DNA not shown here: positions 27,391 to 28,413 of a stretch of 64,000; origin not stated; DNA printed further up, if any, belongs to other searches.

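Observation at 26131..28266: Secreted NHL beta-propeller fused through a TPR-like linker to a Yip1-type polytopic membrane domain, embedded between ABC permease genes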

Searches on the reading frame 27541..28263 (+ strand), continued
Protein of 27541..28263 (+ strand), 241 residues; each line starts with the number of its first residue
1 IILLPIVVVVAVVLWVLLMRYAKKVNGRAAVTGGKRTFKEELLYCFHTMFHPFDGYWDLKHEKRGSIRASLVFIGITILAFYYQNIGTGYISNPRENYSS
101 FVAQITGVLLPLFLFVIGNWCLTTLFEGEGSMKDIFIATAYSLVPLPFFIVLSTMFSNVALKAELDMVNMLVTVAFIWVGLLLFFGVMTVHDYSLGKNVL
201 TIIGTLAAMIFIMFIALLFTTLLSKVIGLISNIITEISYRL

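Call 52: find_homologous_proteins(query=P0227)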
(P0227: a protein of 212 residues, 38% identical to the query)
Query P0227 (212 aa): 1561 proteins with E <= 0.001 among 2397 candidates; the best 120 are listed.
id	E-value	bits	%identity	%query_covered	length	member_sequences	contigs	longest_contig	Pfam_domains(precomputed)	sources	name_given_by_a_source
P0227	4.7e-129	447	100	100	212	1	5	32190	PF04893.23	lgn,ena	-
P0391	6.3e-90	319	71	95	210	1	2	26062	PF04893.23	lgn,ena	-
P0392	8.2e-84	299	66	95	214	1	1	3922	PF04893.23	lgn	-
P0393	6.0e-77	276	61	96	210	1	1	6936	PF04893.23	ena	-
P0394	4.9e-69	251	54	96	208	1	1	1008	PF04893.23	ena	-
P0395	8.9e-67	243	57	96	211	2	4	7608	PF04893.23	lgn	-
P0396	9.5e-67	243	52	96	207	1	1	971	PF04893.23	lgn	-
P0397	1.4e-66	243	53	96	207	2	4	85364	PF04893.23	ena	-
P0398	1.9e-66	242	54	99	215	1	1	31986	PF04893.23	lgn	-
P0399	3.5e-66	241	51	96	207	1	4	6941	PF04893.23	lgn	-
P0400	1.5e-65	239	54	96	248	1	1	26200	PF04893.23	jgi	jgi:hypothetical protein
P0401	2.3e-65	239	53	99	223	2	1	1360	PF04893.23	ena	-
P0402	3.1e-65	238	53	96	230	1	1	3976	PF04893.23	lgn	-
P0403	4.9e-65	238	50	95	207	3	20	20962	PF04893.23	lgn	-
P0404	5.1e-65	238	53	94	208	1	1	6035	PF04893.23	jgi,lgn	jgi:hypothetical protein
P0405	6.5e-65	237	54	97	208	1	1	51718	PF04893.23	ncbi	-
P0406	7.3e-65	237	51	95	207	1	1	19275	PF04893.23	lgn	-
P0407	1.1e-64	236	51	95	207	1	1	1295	PF04893.23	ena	-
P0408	1.6e-64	236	51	96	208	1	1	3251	PF04893.23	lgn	-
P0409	1.9e-64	236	52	98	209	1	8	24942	PF04893.23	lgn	-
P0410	2.5e-64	235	50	96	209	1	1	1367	PF04893.23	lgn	-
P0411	2.7e-64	235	51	95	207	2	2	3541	PF04893.23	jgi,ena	-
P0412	2.8e-64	235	51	95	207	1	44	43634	PF04893.23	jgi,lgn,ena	-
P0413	3.1e-64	235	51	95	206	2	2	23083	PF04893.23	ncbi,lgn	-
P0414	3.1e-64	235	53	95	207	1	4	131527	PF04893.23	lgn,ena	-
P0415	3.6e-64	235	53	95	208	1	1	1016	PF04893.23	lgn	-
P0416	4.4e-64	234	53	95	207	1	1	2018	PF04893.23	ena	-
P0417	4.4e-64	234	53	94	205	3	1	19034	PF04893.23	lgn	-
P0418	7.0e-64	234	50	96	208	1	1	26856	PF04893.23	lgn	-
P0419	7.2e-64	234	53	95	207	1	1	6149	PF04893.23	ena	-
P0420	7.3e-64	234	53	95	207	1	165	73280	PF04893.23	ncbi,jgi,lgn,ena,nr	ncbi:MAG: YIP1 family protein [Clostridiaceae bacterium]|jgi:hypothetical protein|nr:YIP1 family pro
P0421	7.3e-64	234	51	96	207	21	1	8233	PF04893.23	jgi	-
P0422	1.4e-63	233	51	95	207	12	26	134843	PF04893.23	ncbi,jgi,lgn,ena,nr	ncbi:MAG: YIP1 family protein [Clostridiaceae bacterium]|jgi:hypothetical protein|nr:YIP1 family pro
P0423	1.4e-63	233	52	96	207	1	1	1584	PF04893.23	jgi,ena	-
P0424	2.1e-63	232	52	96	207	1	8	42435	PF04893.23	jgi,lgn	jgi:hypothetical protein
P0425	2.7e-63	232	52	95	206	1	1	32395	PF04893.23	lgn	-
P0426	5.3e-63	231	48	96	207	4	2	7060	PF04893.23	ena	-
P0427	5.6e-63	231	52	94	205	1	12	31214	PF04893.23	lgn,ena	-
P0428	5.9e-63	231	50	96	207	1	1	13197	PF04893.23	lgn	-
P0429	6.9e-63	231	51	96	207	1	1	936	PF04893.23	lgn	-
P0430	7.6e-63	230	52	96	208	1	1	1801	PF04893.23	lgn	-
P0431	8.9e-63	230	52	97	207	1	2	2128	PF04893.23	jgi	jgi:hypothetical protein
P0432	9.0e-63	230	50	95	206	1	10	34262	PF04893.23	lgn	-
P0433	9.4e-63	230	52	96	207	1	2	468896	PF04893.23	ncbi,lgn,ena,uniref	ncbi:hypothetical protein HNQ56_001391 [Anaerotaenia torta]|uniref:Yip1 family protein n=1 Tax=Anaer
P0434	1.0e-62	230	52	94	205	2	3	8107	PF04893.23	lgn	-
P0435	1.0e-62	230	52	94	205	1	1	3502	PF04893.23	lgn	-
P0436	1.1e-62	230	51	96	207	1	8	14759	PF04893.23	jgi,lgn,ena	-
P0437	1.1e-62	230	51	94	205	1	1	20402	PF04893.23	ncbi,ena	-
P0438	1.2e-62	230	50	94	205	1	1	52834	PF04893.23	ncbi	-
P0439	1.6e-62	229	54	96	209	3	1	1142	PF04893.23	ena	-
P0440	3.2e-62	228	50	96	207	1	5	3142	PF04893.23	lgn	-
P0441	3.7e-62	228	50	96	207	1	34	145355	PF04893.23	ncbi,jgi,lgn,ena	ncbi:MAG TPA: YIP1 family protein [Clostridia bacterium]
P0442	4.9e-62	228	54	96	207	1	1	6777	PF04893.23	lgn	-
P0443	5.0e-62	228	51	96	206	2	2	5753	PF04893.23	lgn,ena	-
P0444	5.4e-62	228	50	96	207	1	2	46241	PF04893.23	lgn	-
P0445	6.3e-62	227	48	96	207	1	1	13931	PF04893.23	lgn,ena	-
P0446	7.1e-62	227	49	96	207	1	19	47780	PF04893.23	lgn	-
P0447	8.1e-62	227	51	95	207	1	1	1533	PF04893.23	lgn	-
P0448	8.3e-62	227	49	96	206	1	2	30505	PF04893.23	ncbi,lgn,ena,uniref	ncbi:hypothetical protein HNQ56_004818 [Anaerotaenia torta]|uniref:Yip1 family protein n=1 Tax=Anaer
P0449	1.1e-61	227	51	95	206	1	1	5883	PF04893.23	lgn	-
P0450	1.1e-61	227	51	94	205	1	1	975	PF04893.23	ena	-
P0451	1.5e-61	226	50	96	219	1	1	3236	PF04893.23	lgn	-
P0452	1.8e-61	226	51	94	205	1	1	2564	PF04893.23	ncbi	-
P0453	1.9e-61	226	50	96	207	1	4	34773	PF04893.23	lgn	-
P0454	1.9e-61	226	50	95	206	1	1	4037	PF04893.23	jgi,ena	jgi:hypothetical protein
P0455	2.2e-61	226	48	95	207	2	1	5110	PF04893.23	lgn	-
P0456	2.4e-61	226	50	95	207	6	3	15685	PF04893.23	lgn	-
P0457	3.3e-61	225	51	94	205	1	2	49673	PF04893.23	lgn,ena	-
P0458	3.3e-61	225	50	96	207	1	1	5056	PF04893.23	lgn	-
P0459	4.1e-61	225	50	95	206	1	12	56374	PF04893.23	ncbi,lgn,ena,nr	ncbi:MAG: YIP1 family protein [Lachnospiraceae bacterium]|nr:YIP1 family protein [Lachnospiraceae ba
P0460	4.3e-61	225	50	94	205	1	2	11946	PF04893.23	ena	-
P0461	4.8e-61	225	49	96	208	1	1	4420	PF04893.23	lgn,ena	-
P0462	5.6e-61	224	49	96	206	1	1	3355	PF04893.23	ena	-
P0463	6.1e-61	224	48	98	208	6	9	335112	PF04893.23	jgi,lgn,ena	-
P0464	6.2e-61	224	49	96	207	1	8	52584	PF04893.23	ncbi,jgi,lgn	jgi:hypothetical protein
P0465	6.4e-61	224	49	96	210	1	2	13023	PF04893.23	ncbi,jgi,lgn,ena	-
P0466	6.6e-61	224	50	94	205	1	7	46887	PF04893.23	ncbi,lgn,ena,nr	ncbi:MAG: YIP1 family protein [Lachnospiraceae bacterium]|nr:YIP1 family protein [Lachnospiraceae ba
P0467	7.7e-61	224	50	95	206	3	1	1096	PF04893.23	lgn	-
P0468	8.1e-61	224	49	97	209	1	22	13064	PF04893.23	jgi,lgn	jgi:hypothetical protein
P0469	8.5e-61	224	50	95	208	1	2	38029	PF04893.23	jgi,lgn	-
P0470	8.9e-61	224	51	94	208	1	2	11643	PF04893.23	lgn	-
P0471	9.2e-61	224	49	96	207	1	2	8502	PF04893.23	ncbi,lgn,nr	ncbi:MAG TPA: YIP1 family protein [Bacillota bacterium]|nr:YIP1 family protein [Bacillota bacterium]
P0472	1.0e-60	223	51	96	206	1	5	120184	PF04893.23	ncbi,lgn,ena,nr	ncbi:MAG: YIP1 family protein [Lachnospiraceae bacterium]|nr:YIP1 family protein [Lachnospiraceae ba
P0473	1.0e-60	223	46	95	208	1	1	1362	PF04893.23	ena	-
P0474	1.2e-60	223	49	95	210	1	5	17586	PF04893.23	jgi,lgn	jgi:hypothetical protein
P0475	1.3e-60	223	50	96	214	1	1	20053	PF04893.23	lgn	-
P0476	1.7e-60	223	49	95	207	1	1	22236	PF04893.23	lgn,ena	-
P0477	1.7e-60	223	49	96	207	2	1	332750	PF04893.23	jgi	jgi:hypothetical protein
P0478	1.7e-60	223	51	95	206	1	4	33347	PF04893.23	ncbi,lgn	-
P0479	1.9e-60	223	50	95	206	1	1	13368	PF04893.23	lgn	-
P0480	2.1e-60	222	48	96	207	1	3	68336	PF04893.23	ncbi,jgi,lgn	jgi:hypothetical protein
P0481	2.3e-60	222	50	96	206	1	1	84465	PF04893.23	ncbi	-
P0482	2.6e-60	222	48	96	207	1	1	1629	PF04893.23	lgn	-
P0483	2.7e-60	222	47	95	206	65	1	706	PF04893.23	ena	-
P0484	2.8e-60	222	49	96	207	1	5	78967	PF04893.23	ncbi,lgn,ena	-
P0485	2.8e-60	222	51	96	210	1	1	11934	PF04893.23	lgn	-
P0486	2.9e-60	222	48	96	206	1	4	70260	PF04893.23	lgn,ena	-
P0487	3.1e-60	222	50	94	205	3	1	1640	PF04893.23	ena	-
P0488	3.2e-60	222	50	94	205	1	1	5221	PF04893.23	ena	-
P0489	3.6e-60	222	49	94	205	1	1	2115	PF04893.23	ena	-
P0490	3.6e-60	222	49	95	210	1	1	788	PF04893.23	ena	-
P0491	3.8e-60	222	49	95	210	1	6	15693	PF04893.23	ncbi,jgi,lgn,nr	ncbi:MAG TPA: YIP1 family protein [Clostridiales bacterium]|jgi:hypothetical protein|nr:YIP1 family 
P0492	3.9e-60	222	49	96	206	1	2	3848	PF04893.23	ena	-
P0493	4.1e-60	221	50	96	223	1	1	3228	PF04893.23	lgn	-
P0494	4.3e-60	221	50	96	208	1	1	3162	PF04893.23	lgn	-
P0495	4.7e-60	221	49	94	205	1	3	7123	PF04893.23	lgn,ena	-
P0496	5.1e-60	221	48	96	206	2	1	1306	PF04893.23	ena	-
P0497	5.1e-60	221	49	95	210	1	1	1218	PF04893.23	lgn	-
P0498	5.4e-60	221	50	95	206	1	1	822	PF04893.23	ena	-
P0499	5.7e-60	221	49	94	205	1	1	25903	PF04893.23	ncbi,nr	ncbi:MAG: YIP1 family protein [Lachnospiraceae bacterium]|nr:YIP1 family protein [Lachnospiraceae ba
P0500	5.9e-60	221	51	94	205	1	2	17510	PF04893.23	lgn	-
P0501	6.2e-60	221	47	95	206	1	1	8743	PF04893.23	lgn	-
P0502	6.4e-60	221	50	95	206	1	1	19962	PF04893.23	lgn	-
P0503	6.4e-60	221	49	95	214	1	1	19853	PF04893.23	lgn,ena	-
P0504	6.7e-60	221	47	96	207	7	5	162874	PF04893.23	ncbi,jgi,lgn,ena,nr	ncbi:MAG TPA: Yip1 family protein [Candidatus Atribacteria bacterium]|nr:Yip1 family protein [Candid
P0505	7.4e-60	221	52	97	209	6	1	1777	PF04893.23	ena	-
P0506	7.5e-60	221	49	95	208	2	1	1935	PF04893.23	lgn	-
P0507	7.7e-60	221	47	95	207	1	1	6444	PF04893.23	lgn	-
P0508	7.8e-60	221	49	97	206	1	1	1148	PF04893.23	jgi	-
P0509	7.9e-60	221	50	93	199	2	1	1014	PF04893.23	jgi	-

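Call 53: find_encoding_contigs(protein=P0433, flank=10000, max_places=1)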
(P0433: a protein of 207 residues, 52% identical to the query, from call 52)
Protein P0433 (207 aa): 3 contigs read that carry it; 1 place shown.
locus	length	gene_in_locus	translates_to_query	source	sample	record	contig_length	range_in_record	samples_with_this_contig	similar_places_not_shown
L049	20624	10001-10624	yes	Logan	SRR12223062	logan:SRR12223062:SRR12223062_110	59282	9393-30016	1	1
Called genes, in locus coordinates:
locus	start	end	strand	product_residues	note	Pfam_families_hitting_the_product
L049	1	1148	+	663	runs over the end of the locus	PF00150:Cellulase, PF00754:F5_F8_type_C, PF22633:F5_F8_type_C_2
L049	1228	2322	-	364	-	PF02311:AraC_binding (weak), PF12833:HTH_18, PF00165:HTH_AraC (weak)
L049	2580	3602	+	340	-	PF04616:Glyco_hydro_43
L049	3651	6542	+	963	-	PF25275:Golvesin_C (faint), PF16990:CBM_35 (faint), PF01547:SBP_bac_1, PF13416:SBP_bac_8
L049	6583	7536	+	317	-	PF00528:BPD_transp_1 (weak)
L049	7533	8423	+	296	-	PF00528:BPD_transp_1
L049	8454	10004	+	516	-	PF01436:NHL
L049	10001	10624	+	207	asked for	PF04893:Yip1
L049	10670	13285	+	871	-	PF18952:DUF5696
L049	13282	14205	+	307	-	PF00528:BPD_transp_1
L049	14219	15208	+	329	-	PF00528:BPD_transp_1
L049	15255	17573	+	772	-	PF00754:F5_F8_type_C, PF22633:F5_F8_type_C_2, PF00754:F5_F8_type_C, PF22633:F5_F8_type_C_2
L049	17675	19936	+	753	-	PF17132:Glyco_hydro_106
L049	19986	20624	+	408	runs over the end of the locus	PF11790:Glyco_hydro_cc, PF05345:He_PIG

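Call 54: find_encoding_contigs(protein=P0504, flank=10000, max_places=1)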
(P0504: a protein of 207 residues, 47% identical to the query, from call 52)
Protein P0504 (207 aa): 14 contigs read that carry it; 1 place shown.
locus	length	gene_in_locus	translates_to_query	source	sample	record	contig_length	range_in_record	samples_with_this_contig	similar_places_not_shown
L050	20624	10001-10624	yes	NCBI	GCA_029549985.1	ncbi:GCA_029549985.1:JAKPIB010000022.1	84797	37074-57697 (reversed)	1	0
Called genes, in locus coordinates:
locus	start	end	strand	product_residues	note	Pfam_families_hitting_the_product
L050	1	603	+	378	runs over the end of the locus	PF25973:BSH_CzcB (weak), PF25989:YknX_C (faint)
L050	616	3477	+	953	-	PF12704:MacB_PCD (faint), PF02687:FtsX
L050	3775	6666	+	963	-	PF01547:SBP_bac_1, PF13416:SBP_bac_8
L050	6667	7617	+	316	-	PF00528:BPD_transp_1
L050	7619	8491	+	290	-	PF00528:BPD_transp_1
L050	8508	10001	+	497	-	PF01436:NHL (faint), PF08450:SGL (faint)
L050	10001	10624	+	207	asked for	PF04893:Yip1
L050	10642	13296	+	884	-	PF18952:DUF5696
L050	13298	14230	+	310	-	PF00528:BPD_transp_1 (weak)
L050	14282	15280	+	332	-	PF00528:BPD_transp_1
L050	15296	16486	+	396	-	PF13527:Acetyltransf_9, PF17668:Acetyltransf_17, PF13530:SCP2_2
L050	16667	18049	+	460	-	PF01547:SBP_bac_1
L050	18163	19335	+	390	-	PF07969:Amidohydro_3 (weak), PF01979:Amidohydro_1, PF07969:Amidohydro_3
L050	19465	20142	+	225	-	PF25084:LbH_EIF2B (faint), PF00132:Hexapep, PF14602:Hexapep_2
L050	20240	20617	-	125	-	PF01880:Desulfoferrodox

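Call 67: find_related_loci(query=A4, collection=metagenome_contigs, flank=10000)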
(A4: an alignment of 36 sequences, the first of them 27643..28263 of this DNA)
Query A4 (207 aa) in metagenome_contigs; peptide patterns used: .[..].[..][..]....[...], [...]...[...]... (x = any residue, [..] = any of these).
600 stretches matched a pattern (row limit reached: there are more); 552 encode a relative of the query (tblastn E <= 1e-3); the best 80 are kept; 80 distinct loci.
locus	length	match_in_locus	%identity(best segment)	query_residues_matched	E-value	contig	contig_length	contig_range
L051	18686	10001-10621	63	1-207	7e-93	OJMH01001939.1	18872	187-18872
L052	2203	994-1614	63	1-207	1e-96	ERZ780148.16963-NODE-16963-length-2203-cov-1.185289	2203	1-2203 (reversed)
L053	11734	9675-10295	63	1-207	8e-93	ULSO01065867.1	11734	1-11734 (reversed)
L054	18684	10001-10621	63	1-207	3e-92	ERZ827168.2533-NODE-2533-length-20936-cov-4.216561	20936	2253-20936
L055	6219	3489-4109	63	1-207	3e-92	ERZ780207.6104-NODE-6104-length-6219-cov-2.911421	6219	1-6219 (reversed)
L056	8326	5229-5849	62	1-207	6e-91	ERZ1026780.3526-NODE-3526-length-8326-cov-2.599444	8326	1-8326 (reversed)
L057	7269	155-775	63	1-207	2e-90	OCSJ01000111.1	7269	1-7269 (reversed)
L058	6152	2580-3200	62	1-207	2e-90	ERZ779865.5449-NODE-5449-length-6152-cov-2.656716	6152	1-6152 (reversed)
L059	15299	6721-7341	62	1-207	9e-90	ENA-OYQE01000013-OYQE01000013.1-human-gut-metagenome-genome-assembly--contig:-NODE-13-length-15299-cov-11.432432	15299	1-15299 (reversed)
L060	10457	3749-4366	63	1-206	1e-89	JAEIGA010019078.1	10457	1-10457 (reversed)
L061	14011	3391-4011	61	1-207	6e-89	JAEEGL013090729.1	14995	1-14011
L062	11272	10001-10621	60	1-207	1e-87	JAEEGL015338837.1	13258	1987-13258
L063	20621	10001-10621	60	1-207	2e-87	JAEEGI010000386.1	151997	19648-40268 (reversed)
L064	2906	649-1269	58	1-207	1e-87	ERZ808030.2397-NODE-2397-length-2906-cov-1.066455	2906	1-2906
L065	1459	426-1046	58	1-207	8e-92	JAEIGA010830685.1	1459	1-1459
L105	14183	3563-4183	55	1-207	2e-77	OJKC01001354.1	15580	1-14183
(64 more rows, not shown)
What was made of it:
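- Tried and rejected: It added replicates rather than diversity (call 67).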

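Call 72: search_protein_families(library=pfam, proteins=[L105:4461-6065:-, L105:6069-6980:-, L105:7141-8868:+, L105:9711-11582:-, L105:12539-14131:-, L105:2021-4186:+], max_evalue=0.0001)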
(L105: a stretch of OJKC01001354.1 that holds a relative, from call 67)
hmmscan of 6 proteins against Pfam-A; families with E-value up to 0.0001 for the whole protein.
L105:4461-6065:- (534 aa): 5 families
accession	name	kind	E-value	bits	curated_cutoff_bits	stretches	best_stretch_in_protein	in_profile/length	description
PF00958.27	GMP_synt_C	-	1.5e-43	147.2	27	1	442-533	1-92/92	GMP synthase C terminal domain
PF00117.34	GATase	-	8.3e-41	140.2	22.8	1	27-207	1-188/190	Glutamine amidotransferase class-I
PF02540.23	NAD_synthase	-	3.1e-09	36.7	21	0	224-262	7-45/242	NAD synthase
PF07722.19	Peptidase_C26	-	7.4e-08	32.9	20.5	1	92-191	102-219/219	Peptidase C26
PF03054.22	tRNA_Me_trans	-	7.2e-06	26.2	20.6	1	237-269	2-33/202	tRNA methyl transferase HUP domain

L105:6069-6980:- (303 aa): 1 family
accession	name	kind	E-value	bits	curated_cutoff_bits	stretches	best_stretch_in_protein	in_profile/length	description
PF01522.26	Polysacc_deac_1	-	8.8e-37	126.3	23.1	1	110-233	3-123/124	Polysaccharide deacetylase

L105:7141-8868:+ (575 aa): 1 family
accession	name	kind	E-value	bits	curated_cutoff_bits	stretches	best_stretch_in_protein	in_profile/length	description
PF00082.27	Peptidase_S8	-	3.3e-20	73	21.8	2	106-306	1-165/288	Subtilase family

L105:9711-11582:- (623 aa): 3 families
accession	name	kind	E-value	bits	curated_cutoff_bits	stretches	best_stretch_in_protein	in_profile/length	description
PF00122.25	E1-E2_ATPase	-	3.3e-44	151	28.1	1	116-297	4-178/181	E1-E2 ATPase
PF00702.32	Hydrolase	-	1.2e-28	101.2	26.4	1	317-528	2-191/191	haloacid dehalogenase-like hydrolase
PF08282.18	Hydrolase_3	-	7e-07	29.7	20.9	1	492-553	186-247/255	haloacid dehalogenase-like hydrolase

L105:12539-14131:- (530 aa): 1 family
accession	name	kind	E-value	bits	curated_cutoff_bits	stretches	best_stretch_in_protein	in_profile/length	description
PF13507.12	GATase_5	-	2.5e-82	276.3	27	1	266-529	1-260/260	CobB/CobQ-like glutamine amidotransferase domain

L105:2021-4186:+ (721 aa): 3 families
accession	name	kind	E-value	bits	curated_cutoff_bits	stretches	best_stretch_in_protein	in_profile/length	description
PF04893.22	Yip1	-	2.9e-15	57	28.6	1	526-692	1-169/173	Yip1 domain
PF01436.27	NHL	-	4.4e-08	33.2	20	1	76-100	1-25/28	NHL repeat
PF13432.12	TPR_16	-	6.3e-05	23.8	32.7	0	413-465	11-63/65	Tetratricopeptide repeat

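Call 73: search_protein_families(library=pfam, proteins=[L049:3651-6539:+, L049:8454-10001:+], max_evalue=1)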
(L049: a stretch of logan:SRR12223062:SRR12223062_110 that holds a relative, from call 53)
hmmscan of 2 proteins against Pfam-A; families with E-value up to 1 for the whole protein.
L049:3651-6539:+ (963 aa): 7 families
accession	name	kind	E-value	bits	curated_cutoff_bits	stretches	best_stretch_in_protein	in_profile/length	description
PF01547.30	SBP_bac_1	-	2.4e-22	80.8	26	1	579-862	7-307/307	Bacterial extracellular solute-binding protein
PF13416.11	SBP_bac_8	-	2.4e-22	80.5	27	1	610-865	30-253/279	Bacterial extracellular solute-binding protein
PF25275.1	Golvesin_C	-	2.7e-06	27.9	31.6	1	90-119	37-66/132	Golvesin C-terminal domain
PF16990.11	CBM_35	-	7.6e-06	26.7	28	2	289-326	19-57/121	Carbohydrate binding module (family 35)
PF18573.7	BclA_C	-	0.11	12.8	38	0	99-155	39-92/128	BclA C-terminal domain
PF03366.22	YEATS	-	0.16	12.4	22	0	380-421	3-43/80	YEATS family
PF16832.10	EKLF_TAD1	-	0.16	12.3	25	1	850-861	5-16/27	Erythroid krueppel-like transcription factor, transactivation 1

L049:8454-10001:+ (516 aa): 16 families
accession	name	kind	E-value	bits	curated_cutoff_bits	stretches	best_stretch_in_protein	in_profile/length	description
PF01436.27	NHL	-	8.7e-18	63.8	20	2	141-168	1-28/28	NHL repeat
PF08450.18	SGL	-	7.5e-05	22.9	26.3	1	101-182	154-224/246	SMP-30/Gluconolactonase/LRE-like region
PF25021.1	TEN_NHL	-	0.0001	21.9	27.1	1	140-181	140-179/357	Teneurin NHL domain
PF13432.12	TPR_16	-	0.00011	23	32.7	1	409-462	3-56/65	Tetratricopeptide repeat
PF00515.34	TPR_1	-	0.00076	19.6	27.8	1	438-463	2-27/34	Tetratricopeptide repeat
PF13414.12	TPR_11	-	0.0027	17.8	26.8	1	417-448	8-39/42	TPR repeat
PF13181.12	TPR_8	-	0.0029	18.1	25.7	1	439-463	3-27/34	Tetratricopeptide repeat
PF07719.23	TPR_2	-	0.0057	17.1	27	1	438-462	2-26/34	Tetratricopeptide repeat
PF14559.12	TPR_19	-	0.0083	16.9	25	1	419-464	7-52/68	Tetratricopeptide repeat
PF12895.13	ANAPC3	-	0.04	14.6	27.2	1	420-465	6-53/82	Anaphase-promoting complex, cyclosome, subunit 3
PF13449.12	Phytase-like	-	0.12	12.6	27.6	1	142-181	68-107/284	Esterase-like activity of phytase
PF00802.24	Glycoprotein_G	-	0.14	12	27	1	471-513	20-61/263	Pneumovirus attachment glycoprotein G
PF17170.10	DUF5128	-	0.14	11.8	22.9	1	144-180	46-81/321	6-bladed beta-propeller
PF13424.12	TPR_12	-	0.18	12.4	30.1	1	420-462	27-70/77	Tetratricopeptide repeat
PF13174.12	TPR_6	-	0.2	12.8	26.3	0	438-464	1-27/33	Tetratricopeptide repeat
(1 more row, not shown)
